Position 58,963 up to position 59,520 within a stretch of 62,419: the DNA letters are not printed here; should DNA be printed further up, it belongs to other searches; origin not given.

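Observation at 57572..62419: Candidate undescribed regulatory module: sensor-less sigma54 activator, sigma54 promoter, paralogous Asn-zipper mini-protein and TonB-dependent receptor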

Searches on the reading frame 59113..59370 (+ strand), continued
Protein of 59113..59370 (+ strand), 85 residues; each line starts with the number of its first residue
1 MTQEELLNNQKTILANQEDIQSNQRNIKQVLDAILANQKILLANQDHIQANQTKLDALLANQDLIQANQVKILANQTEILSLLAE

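Call 34: search_protein_families(library=pfam, proteins=[L009:195-2933:+, L015:4917-7562:-, L010:11461-12714:+, L014:11343-12845:+, L014:13370-15166:+, L016:8247-9584:+, L019:8371-9369:+, L019:6451-7695:+, L006:12128-15589:+, L006:5101-6429:-], max_evalue=0.001)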
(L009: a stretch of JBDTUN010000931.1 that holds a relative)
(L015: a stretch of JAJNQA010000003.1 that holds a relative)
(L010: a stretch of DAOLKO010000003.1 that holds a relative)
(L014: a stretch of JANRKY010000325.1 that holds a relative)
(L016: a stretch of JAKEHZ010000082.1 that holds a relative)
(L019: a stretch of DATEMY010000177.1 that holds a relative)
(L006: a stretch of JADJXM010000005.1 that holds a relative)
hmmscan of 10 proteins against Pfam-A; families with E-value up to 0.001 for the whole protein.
L009:195-2933:+ (912 aa): 11 families
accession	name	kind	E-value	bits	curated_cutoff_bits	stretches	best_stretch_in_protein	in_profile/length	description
PF00158.32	Sigma54_activat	-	2.1e-68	229.7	20.2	1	573-739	1-167/168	Sigma-54 interaction domain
PF25601.1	AAA_lid_14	-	6.2e-23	80.9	27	1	745-812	1-68/87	AAA+ ATPase lid domain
PF14532.12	Sigma54_activ_2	-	4.7e-16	59.7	25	1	574-744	1-138/138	Sigma-54 interaction domain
PF04820.20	Trp_halogenase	-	2.8e-09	36.8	21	1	150-417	158-387/458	Tryptophan halogenase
PF01494.25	FAD_binding_3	-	9.5e-08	32.1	22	1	150-221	100-172/349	FAD binding domain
PF07728.20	AAA_5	-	7.4e-07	29.7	22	1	597-717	2-125/139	AAA domain (dynein-related subfamily)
PF02954.25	HTH_8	-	3.3e-06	27.1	22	1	860-903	2-42/42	Bacterial regulatory protein, Fis family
PF01266.30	DAO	-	4.3e-06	26.9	27.9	0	26-60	1-35/353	FAD dependent oxidoreductase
PF00004.35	AAA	-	6.9e-05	23.8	21.2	1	597-716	1-111/131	ATPase family associated with various cellular activities (AAA)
PF12831.13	FAD_oxidored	-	0.0001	22.2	27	1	26-207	1-145/416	FAD dependent oxidoreductase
PF13450.12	NAD_binding_8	-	0.00021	21.9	21.9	1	29-59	1-31/68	NAD(P)-binding Rossmann-like domain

L015:4917-7562:- (881 aa): 10 families
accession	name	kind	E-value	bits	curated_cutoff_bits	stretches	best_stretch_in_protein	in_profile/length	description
PF00158.32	Sigma54_activat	-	1.7e-68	230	20.2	1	555-721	1-167/168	Sigma-54 interaction domain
PF25601.1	AAA_lid_14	-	4.7e-23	81.3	27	1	727-794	1-68/87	AAA+ ATPase lid domain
PF14532.12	Sigma54_activ_2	-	8.9e-13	49.1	25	1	556-726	1-138/138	Sigma-54 interaction domain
PF04820.20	Trp_halogenase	-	6.9e-11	42.1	21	1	135-398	163-391/458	Tryptophan halogenase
PF01266.30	DAO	-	2.4e-07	31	27.9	0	6-39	1-34/353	FAD dependent oxidoreductase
PF01494.25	FAD_binding_3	-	2.4e-06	27.5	22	0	130-200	100-171/349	FAD binding domain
PF07728.20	AAA_5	-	9.7e-06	26.1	22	1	579-699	2-125/139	AAA domain (dynein-related subfamily)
PF13450.12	NAD_binding_8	-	4.3e-05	24.1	21.9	1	9-39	1-31/68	NAD(P)-binding Rossmann-like domain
PF02954.25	HTH_8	-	0.00031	20.9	22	0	828-871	2-42/42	Bacterial regulatory protein, Fis family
PF12831.13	FAD_oxidored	-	0.00059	19.7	27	0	6-188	1-146/416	FAD dependent oxidoreductase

L010:11461-12714:+ (417 aa): 1 family
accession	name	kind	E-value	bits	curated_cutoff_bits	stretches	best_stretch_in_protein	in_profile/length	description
PF07690.21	MFS_1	-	8.5e-44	150.3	33.4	2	39-373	10-347/347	Major Facilitator Superfamily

L014:11343-12845:+ (500 aa): 0 families

L014:13370-15166:+ (598 aa): 1 family
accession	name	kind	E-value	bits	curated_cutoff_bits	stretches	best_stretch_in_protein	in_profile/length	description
PF01569.27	PAP2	-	4.5e-06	26.9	27.2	1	470-572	47-121/130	PAP2 superfamily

L016:8247-9584:+ (445 aa): 2 families
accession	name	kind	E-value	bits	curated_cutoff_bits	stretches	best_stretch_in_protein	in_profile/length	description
PF13520.12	AA_permease_2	-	3e-54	185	27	1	15-412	1-404/427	Amino acid permease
PF00324.27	AA_permease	-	7.6e-36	124.2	24.6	1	24-414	6-421/470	Amino acid permease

L019:8371-9369:+ (332 aa): 1 family
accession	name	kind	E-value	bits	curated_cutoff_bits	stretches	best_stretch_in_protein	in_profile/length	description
PF13557.12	Phenol_MetA_deg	-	5.4e-06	27.1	22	1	80-155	42-109/242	Putative MetA-pathway of phenol degradation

L019:6451-7695:+ (414 aa): 0 families

L006:12128-15589:+ (1153 aa): 13 families
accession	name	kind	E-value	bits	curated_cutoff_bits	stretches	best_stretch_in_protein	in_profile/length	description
PF13517.12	FG-GAP_3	-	3.9e-24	85.5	26.9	3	404-464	1-60/61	FG-GAP-like repeat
PF23914.1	TPR_CcmH_CycH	-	2.1e-12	47.6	42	1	115-198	55-138/158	Cytochrome c-type biogenesis protein H TPR domain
PF07719.23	TPR_2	-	5.3e-09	36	27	0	77-109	2-34/34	Tetratricopeptide repeat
PF00515.34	TPR_1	-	9.6e-09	35.1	27.8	0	115-143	6-34/34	Tetratricopeptide repeat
PF07593.17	UnbV_ASPIC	-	1e-07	32.2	23.4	1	679-716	30-67/68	ASPIC and UnbV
PF14559.12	TPR_19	-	1.9e-06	28.5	25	0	60-119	9-68/68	Tetratricopeptide repeat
PF13432.12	TPR_16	-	2.4e-06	28.3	32.7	0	82-141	3-62/65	Tetratricopeptide repeat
PF13428.12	TPR_14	-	3.4e-06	27.7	23.5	0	76-118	1-43/44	Tetratricopeptide repeat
PF13414.12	TPR_11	-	4.8e-05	23.4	26.8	1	117-152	1-36/42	TPR repeat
PF13424.12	TPR_12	-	5.1e-05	23.8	30.1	1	78-139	5-74/77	Tetratricopeptide repeat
PF01839.29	FG-GAP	-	6.2e-05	23.2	22.1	0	450-465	5-20/37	FG-GAP repeat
PF13181.12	TPR_8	-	0.00017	22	25.7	0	115-142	6-33/34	Tetratricopeptide repeat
PF13431.12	TPR_17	-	0.00069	20.1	24.4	0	133-160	2-29/34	Tetratricopeptide repeat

L006:5101-6429:- (442 aa): 1 family
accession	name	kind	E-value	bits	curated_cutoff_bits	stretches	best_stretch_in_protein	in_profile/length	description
PF07470.19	Glyco_hydro_88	-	1.7e-08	34.3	26.6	1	74-266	22-214/352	Glycosyl Hydrolase Family 88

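Call 37: search_protein_families(library=ncbifam, proteins=[L012:3274-4320:+, L017:8532-9572:+, L027:8465-9661:+, L039:2612-3691:+, L002:4743-5915:+, L010:11461-12714:+, L024:8431-9735:+, L041:1690-3486:+, L032:8304-10166:+, L016:8247-9584:+], max_evalue=0.00001)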
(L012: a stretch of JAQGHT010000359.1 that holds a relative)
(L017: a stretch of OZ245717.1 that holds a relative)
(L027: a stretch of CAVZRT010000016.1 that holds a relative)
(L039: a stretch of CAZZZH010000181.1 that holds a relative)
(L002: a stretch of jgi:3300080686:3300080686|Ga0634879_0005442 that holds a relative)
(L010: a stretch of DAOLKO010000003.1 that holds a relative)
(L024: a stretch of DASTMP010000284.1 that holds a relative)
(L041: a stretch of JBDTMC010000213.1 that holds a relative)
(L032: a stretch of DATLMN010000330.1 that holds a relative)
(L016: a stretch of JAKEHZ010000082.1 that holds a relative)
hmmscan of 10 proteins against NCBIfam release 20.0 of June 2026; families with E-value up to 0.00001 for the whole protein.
L012:3274-4320:+ (348 aa): 6 families
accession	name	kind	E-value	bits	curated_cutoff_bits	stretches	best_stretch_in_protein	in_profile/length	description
TIGR01728.1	SsuA_fam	subfamily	1e-34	120.1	163.5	1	77-334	36-290/290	aliphatic sulfonate ABC transporter substrate-binding protein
NF040735.1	SBP_SaoX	equivalog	1.5e-14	53.8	300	1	83-336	41-295/330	ABC transporter substrate-binding subunit SaoX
TIGR01729.1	taurine_ABC_bnd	equivalog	2.2e-11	43.7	304.25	1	78-208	34-165/300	taurine ABC transporter substrate-binding protein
NF008588.0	PRK11553.1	subfamily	6.3e-11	41.8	299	1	38-219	23-205/319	aliphatic sulfonate ABC transporter substrate-binding protein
TIGR02122.1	TRAP_TAXI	subfamily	4.6e-09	35.6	84.35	1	116-195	115-195/320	TAXI family TRAP transporter solute-binding subunit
NF008553.0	PRK11480.1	equivalog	5.3e-09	35.7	490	1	99-238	80-217/320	taurine ABC transporter substrate-binding protein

L017:8532-9572:+ (346 aa): 6 families
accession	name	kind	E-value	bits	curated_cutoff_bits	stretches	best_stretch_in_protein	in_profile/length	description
TIGR01728.1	SsuA_fam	subfamily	6.9e-32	110.8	163.5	1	71-332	31-289/290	aliphatic sulfonate ABC transporter substrate-binding protein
NF040735.1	SBP_SaoX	equivalog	1.9e-12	46.9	300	1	83-274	42-234/330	ABC transporter substrate-binding subunit SaoX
TIGR01729.1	taurine_ABC_bnd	equivalog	5.7e-10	39.1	304.25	1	86-207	43-165/300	taurine ABC transporter substrate-binding protein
NF008588.0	PRK11553.1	subfamily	3e-08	33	299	1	42-217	28-204/319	aliphatic sulfonate ABC transporter substrate-binding protein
TIGR02122.1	TRAP_TAXI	subfamily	1.8e-06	27.1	84.35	1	111-194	111-195/320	TAXI family TRAP transporter solute-binding subunit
NF008553.0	PRK11480.1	equivalog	2e-06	27.2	490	1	99-207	81-187/320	taurine ABC transporter substrate-binding protein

L027:8465-9661:+ (398 aa): 5 families
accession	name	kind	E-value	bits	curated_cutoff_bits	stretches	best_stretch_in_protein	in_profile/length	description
TIGR01728.1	SsuA_fam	subfamily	2.1e-34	119.1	163.5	1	44-327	1-286/290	aliphatic sulfonate ABC transporter substrate-binding protein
NF040735.1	SBP_SaoX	equivalog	1.8e-14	53.6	300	1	43-271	4-231/330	ABC transporter substrate-binding subunit SaoX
NF008588.0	PRK11553.1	subfamily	1e-07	31.2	299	1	130-216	118-202/319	aliphatic sulfonate ABC transporter substrate-binding protein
TIGR02122.1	TRAP_TAXI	subfamily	3.1e-07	29.6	84.35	1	129-207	129-209/320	TAXI family TRAP transporter solute-binding subunit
TIGR01729.1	taurine_ABC_bnd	equivalog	7.7e-06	25.5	304.25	0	131-266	90-221/300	taurine ABC transporter substrate-binding protein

L039:2612-3691:+ (359 aa): 6 families
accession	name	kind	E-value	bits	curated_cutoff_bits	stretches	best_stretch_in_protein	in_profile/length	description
TIGR01728.1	SsuA_fam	subfamily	8e-41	140.2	163.5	1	76-336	29-289/290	aliphatic sulfonate ABC transporter substrate-binding protein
NF040735.1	SBP_SaoX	equivalog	3.5e-20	72.4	300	1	90-285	41-240/330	ABC transporter substrate-binding subunit SaoX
NF008588.0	PRK11553.1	subfamily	3.1e-15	55.9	299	1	132-331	112-308/319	aliphatic sulfonate ABC transporter substrate-binding protein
TIGR01729.1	taurine_ABC_bnd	equivalog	1.2e-12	47.8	304.25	1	85-259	34-209/300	taurine ABC transporter substrate-binding protein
NF008553.0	PRK11480.1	equivalog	1.5e-11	44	490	1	75-255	48-227/320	taurine ABC transporter substrate-binding protein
TIGR02122.1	TRAP_TAXI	subfamily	1.3e-09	37.3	84.35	1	119-203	111-196/320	TAXI family TRAP transporter solute-binding subunit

L002:4743-5915:+ (390 aa): 3 families
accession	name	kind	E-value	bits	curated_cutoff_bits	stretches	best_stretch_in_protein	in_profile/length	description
TIGR01728.1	SsuA_fam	subfamily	2.5e-26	92.6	163.5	1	56-328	11-281/290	aliphatic sulfonate ABC transporter substrate-binding protein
NF040735.1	SBP_SaoX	equivalog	1.1e-19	70.7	300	1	60-284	19-238/330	ABC transporter substrate-binding subunit SaoX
TIGR02122.1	TRAP_TAXI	subfamily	2.9e-06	26.4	84.35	1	109-207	107-203/320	TAXI family TRAP transporter solute-binding subunit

L010:11461-12714:+ (417 aa): 17 families
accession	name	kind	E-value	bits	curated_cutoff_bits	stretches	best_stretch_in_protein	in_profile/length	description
NF049980.1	SfMCT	equivalog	2.8e-50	171.1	320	1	22-394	2-376/378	L-lactate MFS transporter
TIGR00890.1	2A0111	subfamily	6.7e-32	110.9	374.85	1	22-400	3-374/377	oxalate/formate antiport family MFS transporter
NF038246.1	bile_salt_MFS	equivalog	5.7e-30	104.5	400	1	49-401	30-397/408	conjugated bile salt MFS transporter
TIGR00893.1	2A0114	subfamily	5.3e-23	81.6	395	1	50-406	19-397/399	D-galactonate transporter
NF008586.0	PRK11551.1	equivalog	8.5e-20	71.1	410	1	40-332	30-320/406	3-(3-hydroxy-phenyl)propionate transporter MhpT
TIGR04259.1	oxa_formateAnti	equivalog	4.4e-19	68.6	335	1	49-401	27-385/405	oxalate/formate MFS antiporter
TIGR00881.1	2A0104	subfamily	9.6e-17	61.1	407.75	1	43-317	13-301/379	phosphoglycerate transporter protein PgtP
TIGR00895.1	2A0115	subfamily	1.4e-15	57.2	418.55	1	18-199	12-190/398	aromatic acid/H+ symport family MFS transporter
NF002982.0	PRK03699.1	equivalog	5.2e-14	52.1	221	1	39-334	22-307/395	MFS transporter TsgA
NF033733.1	MFS_ArsK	equivalog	1.3e-13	50.6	400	1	24-405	4-382/388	arsenite efflux MFS transporter ArsK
TIGR00892.1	2A0113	subfamily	6e-13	48.3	586.1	1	21-405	17-418/455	monocarboxylate transporter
TIGR00886.1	2A0108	subfamily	4e-09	36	311.7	1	32-328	10-323/368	NarK family nitrate/nitrite MFS transporter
TIGR00880.1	2_A_01_02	superfamily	5.9e-09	36.2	131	1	73-199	11-136/141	multidrug resistance protein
NF053757.1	BclibactTpBcbE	equivalog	3.7e-07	29.4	600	1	24-237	4-215/394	bacillibactin exporter BcbE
NF053813.1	MFS_TcaB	equivalog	1.8e-06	27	475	1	31-195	12-175/396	putative multidrug effflux MFS transporter TcaB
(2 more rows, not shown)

L024:8431-9735:+ (434 aa): 21 families
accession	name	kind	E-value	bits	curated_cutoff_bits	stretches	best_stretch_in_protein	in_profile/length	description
NF049980.1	SfMCT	equivalog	4.1e-56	190.3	320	1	25-404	4-376/378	L-lactate MFS transporter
NF038246.1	bile_salt_MFS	equivalog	9.9e-38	130.1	400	1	46-411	27-397/408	conjugated bile salt MFS transporter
TIGR00890.1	2A0111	subfamily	2.7e-33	115.4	374.85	1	31-412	9-376/377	oxalate/formate antiport family MFS transporter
TIGR00892.1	2A0113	subfamily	2.7e-24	85.7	586.1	1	21-426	17-428/455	monocarboxylate transporter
TIGR00881.1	2A0104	subfamily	4.3e-22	78.7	407.75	1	43-316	13-291/379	phosphoglycerate transporter protein PgtP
TIGR04259.1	oxa_formateAnti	equivalog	5e-21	75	335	1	43-414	21-388/405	oxalate/formate MFS antiporter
NF008586.0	PRK11551.1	equivalog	8.4e-21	74.4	410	1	33-342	23-320/406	3-(3-hydroxy-phenyl)propionate transporter MhpT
TIGR00893.1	2A0114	subfamily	5.8e-18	65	395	1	51-416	20-397/399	D-galactonate transporter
TIGR00895.1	2A0115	subfamily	4.6e-16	58.7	418.55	1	14-351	7-359/398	aromatic acid/H+ symport family MFS transporter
NF033733.1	MFS_ArsK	equivalog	7e-16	58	400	1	34-414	14-383/388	arsenite efflux MFS transporter ArsK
NF002982.0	PRK03699.1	equivalog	1.6e-14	53.8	221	1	38-346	21-309/395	MFS transporter TsgA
TIGR00886.1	2A0108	subfamily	2.4e-12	46.7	311.7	1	27-338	5-323/368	NarK family nitrate/nitrite MFS transporter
TIGR00880.1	2_A_01_02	superfamily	1.3e-09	38.3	131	1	67-201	5-138/141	multidrug resistance protein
TIGR00896.1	CynX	subfamily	3e-09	36.4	406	1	43-301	18-256/355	CynX/NimT family MFS transporter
TIGR00883.1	2A0106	subfamily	7.4e-08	31.8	443.45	1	21-170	224-375/400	metabolite/H+ symporter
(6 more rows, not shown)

L041:1690-3486:+ (598 aa): 0 families

L032:8304-10166:+ (620 aa): 0 families

L016:8247-9584:+ (445 aa): 23 families
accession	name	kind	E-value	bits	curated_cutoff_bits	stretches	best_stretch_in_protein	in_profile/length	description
TIGR00911.1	2A0308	subfamily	5.8e-67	226.3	701.8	1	6-437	39-472/505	L-type amino acid transporter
NF008466.1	PRK11357.1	equivalog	1.9e-56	191.9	800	1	8-441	3-438/446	fructoselysine/psicoselysine transporter FrlA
TIGR00909.1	2A0306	subfamily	3.7e-56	190.9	556.8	1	11-436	1-427/429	amino acid transporter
NF053761.1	BrChAATpBcaP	equivalog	7.9e-40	137.2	690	1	2-437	11-450/460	branched-chain amino acid transporter BcaP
TIGR00905.1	2A0302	subfamily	4.1e-30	105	409.05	1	12-437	6-434/473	basic amino acid/polyamine antiporter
TIGR00906.1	2A0303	subfamily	3.4e-27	95.1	681.7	1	3-386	21-430/602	cationic amino acid transport permease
NF008245.0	PRK11021.1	equivalog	9.1e-27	94.1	284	1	9-382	2-369/419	L-methionine/branched-chain amino acid transporter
NF007929.0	PRK10644.1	equivalog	4.3e-26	91.6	574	1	12-443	7-432/445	arginine/agmatine antiporter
TIGR00908.1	2A0305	equivalog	2.6e-24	85.9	381.75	1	9-417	3-408/442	ethanolamine permease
TIGR03810.1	arg_ornith_anti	equivalog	2.7e-19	69.2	591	1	14-378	2-373/468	arginine-ornithine antiporter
TIGR00913.1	2A0310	subfamily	1.1e-17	63.9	578.7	1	21-411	10-427/480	amino acid permease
NF007754.0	PRK10435.1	equivalog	7.8e-16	58.1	585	1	13-353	5-338/443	cadaverine/lysine antiporter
NF007938.0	PRK10655.1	equivalog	1.3e-15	57.5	409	1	12-440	5-429/438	putrescine-ornithine antiporter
NF008484.0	PRK11387.1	equivalog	1.1e-14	54.3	716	1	4-437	5-454/471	S-methylmethionine permease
TIGR04298.1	his_histam_anti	equivalog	9.5e-13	48.2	750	1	16-436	3-425/429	histidine-histamine antiporter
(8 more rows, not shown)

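Call 38: search_protein_families(library=pfam, proteins=[L012:3274-4320:+, L017:8532-9572:+, L027:8465-9661:+, L039:2612-3691:+, L041:1690-3486:+, L032:8304-10166:+, L034:5229-7025:+, L022:8486-12052:+, L024:10437-14372:+, L006:11367-12359:-], max_evalue=0.00001)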
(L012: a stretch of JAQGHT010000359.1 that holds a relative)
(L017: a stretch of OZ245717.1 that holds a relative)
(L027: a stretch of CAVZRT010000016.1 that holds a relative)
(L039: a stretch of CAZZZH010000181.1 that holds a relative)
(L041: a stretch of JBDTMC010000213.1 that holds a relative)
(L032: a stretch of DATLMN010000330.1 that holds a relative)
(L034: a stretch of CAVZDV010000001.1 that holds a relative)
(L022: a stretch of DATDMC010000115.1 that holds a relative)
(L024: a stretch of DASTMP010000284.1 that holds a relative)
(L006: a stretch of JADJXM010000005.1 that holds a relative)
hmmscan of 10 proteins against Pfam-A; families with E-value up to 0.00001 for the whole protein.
L012:3274-4320:+ (348 aa): 3 families
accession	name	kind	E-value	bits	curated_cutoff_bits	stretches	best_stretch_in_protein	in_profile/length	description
PF13379.11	NMT1_2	-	5.3e-34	118.6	24.7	1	43-269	7-250/252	NMT1-like family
PF09084.16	NMT1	-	2.3e-16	60.8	20.5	1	104-254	54-207/216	NMT1/THI5 like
PF12974.12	Phosphonate-bd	-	9.6e-07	28.9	27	1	73-171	31-135/242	ABC transporter, phosphonate, periplasmic substrate-binding protein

L017:8532-9572:+ (346 aa): 2 families
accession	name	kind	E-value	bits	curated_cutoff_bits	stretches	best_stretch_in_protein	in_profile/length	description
PF13379.11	NMT1_2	-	9.7e-35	121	24.7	1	42-268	7-250/252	NMT1-like family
PF09084.16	NMT1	-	3.3e-14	53.7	20.5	1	103-260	54-214/216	NMT1/THI5 like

L027:8465-9661:+ (398 aa): 2 families
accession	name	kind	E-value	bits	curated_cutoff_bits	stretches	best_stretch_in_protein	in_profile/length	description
PF13379.11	NMT1_2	-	3.5e-24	86.4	24.7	1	39-266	3-245/252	NMT1-like family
PF09084.16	NMT1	-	2e-16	61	20.5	1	55-265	5-216/216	NMT1/THI5 like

L039:2612-3691:+ (359 aa): 3 families
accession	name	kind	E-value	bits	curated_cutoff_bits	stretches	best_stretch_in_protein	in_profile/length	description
PF13379.11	NMT1_2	-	2.9e-30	106.4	24.7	1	47-274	4-247/252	NMT1-like family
PF09084.16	NMT1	-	6.6e-18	65.8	20.5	1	112-270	55-216/216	NMT1/THI5 like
PF12974.12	Phosphonate-bd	-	2.7e-07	30.7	27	1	77-179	28-136/242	ABC transporter, phosphonate, periplasmic substrate-binding protein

L041:1690-3486:+ (598 aa): 3 families
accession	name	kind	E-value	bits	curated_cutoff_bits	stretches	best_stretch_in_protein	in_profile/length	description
PF13517.12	FG-GAP_3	-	2.5e-37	127.7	26.9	2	91-159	1-60/61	FG-GAP-like repeat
PF07593.17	UnbV_ASPIC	-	5.6e-23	81.1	23.4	1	526-591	1-66/68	ASPIC and UnbV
PF01839.29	FG-GAP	-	6.6e-11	42.3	22.1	0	84-108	2-26/37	FG-GAP repeat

L032:8304-10166:+ (620 aa): 3 families
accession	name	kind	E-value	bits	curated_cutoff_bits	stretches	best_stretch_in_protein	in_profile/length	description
PF13517.12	FG-GAP_3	-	2.3e-51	172.6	26.9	6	106-177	1-61/61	FG-GAP-like repeat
PF07593.17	UnbV_ASPIC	-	4.9e-18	65.2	23.4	1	519-587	1-68/68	ASPIC and UnbV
PF01839.29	FG-GAP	-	5.4e-09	36.2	22.1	0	159-177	2-20/37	FG-GAP repeat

L034:5229-7025:+ (598 aa): 3 families
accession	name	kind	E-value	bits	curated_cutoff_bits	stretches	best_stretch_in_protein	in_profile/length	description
PF13517.12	FG-GAP_3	-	7.4e-35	119.8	26.9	2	91-159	1-60/61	FG-GAP-like repeat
PF07593.17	UnbV_ASPIC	-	4.8e-21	74.9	23.4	1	526-589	1-64/68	ASPIC and UnbV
PF01839.29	FG-GAP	-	3.1e-11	43.3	22.1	0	84-108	2-26/37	FG-GAP repeat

L022:8486-12052:+ (1188 aa): 17 families
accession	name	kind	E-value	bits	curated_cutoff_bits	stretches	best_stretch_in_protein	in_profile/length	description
PF13517.12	FG-GAP_3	-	1.1e-39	135.2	26.9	4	342-404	1-61/61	FG-GAP-like repeat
PF07719.23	TPR_2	-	3.7e-20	70.8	27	0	55-83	5-33/34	Tetratricopeptide repeat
PF01839.29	FG-GAP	-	1.9e-18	66.3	22.1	0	636-665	5-27/37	FG-GAP repeat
PF14559.12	TPR_19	-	9e-16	58.4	25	1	166-211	4-49/68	Tetratricopeptide repeat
PF00515.34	TPR_1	-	9.3e-16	57.3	27.8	0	55-83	5-33/34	Tetratricopeptide repeat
PF13414.12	TPR_11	-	3.2e-15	56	26.8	0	160-194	1-35/42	TPR repeat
PF13181.12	TPR_8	-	4.4e-14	51.8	25.7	0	155-184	3-32/34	Tetratricopeptide repeat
PF13431.12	TPR_17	-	2e-13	49.9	24.4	0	142-174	2-34/34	Tetratricopeptide repeat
PF13432.12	TPR_16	-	1.6e-12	48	32.7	0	126-187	4-65/65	Tetratricopeptide repeat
PF13424.12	TPR_12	-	1.3e-09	38.5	30.1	0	155-205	5-63/77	Tetratricopeptide repeat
PF13428.12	TPR_14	-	2.7e-08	34.1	23.5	0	157-194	5-42/44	Tetratricopeptide repeat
PF13374.12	TPR_10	-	3.2e-08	33.8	27.5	0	158-181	7-30/42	Tetratricopeptide repeat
PF24575.1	TPR_Slam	-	3.5e-07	31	35.2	0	62-97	58-93/104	Surface lipoprotein assembly modifier, N-terminal TPR repeats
PF23914.1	TPR_CcmH_CycH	-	4.7e-07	30.2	42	0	57-148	56-150/158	Cytochrome c-type biogenesis protein H TPR domain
PF13371.12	TPR_9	-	9.2e-07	29.2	35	0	128-189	4-65/73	Tetratricopeptide repeat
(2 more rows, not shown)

L024:10437-14372:+ (1311 aa): 10 families
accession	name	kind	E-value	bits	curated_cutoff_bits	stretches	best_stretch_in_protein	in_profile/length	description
PF13517.12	FG-GAP_3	-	9.2e-27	93.9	26.9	3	567-624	1-59/61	FG-GAP-like repeat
PF23914.1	TPR_CcmH_CycH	-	5.4e-12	46.3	42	1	273-356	55-138/158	Cytochrome c-type biogenesis protein H TPR domain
PF07719.23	TPR_2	-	2e-09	37.3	27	0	273-301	6-34/34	Tetratricopeptide repeat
PF07593.17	UnbV_ASPIC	-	7.7e-08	32.6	23.4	1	832-869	30-67/68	ASPIC and UnbV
PF14559.12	TPR_19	-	8.6e-08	32.8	25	0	282-310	5-33/68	Tetratricopeptide repeat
PF13428.12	TPR_14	-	1e-07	32.4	23.5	0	273-310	6-43/44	Tetratricopeptide repeat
PF13414.12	TPR_11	-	3.4e-07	30.3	26.8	1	278-310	4-36/42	TPR repeat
PF00515.34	TPR_1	-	3.9e-07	30.1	27.8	0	274-301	7-34/34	Tetratricopeptide repeat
PF01839.29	FG-GAP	-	3.8e-06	27.1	22.1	0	755-776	3-24/37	FG-GAP repeat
PF13431.12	TPR_17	-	4.8e-06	26.9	24.4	0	291-310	2-21/34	Tetratricopeptide repeat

L006:11367-12359:- (330 aa): 0 families
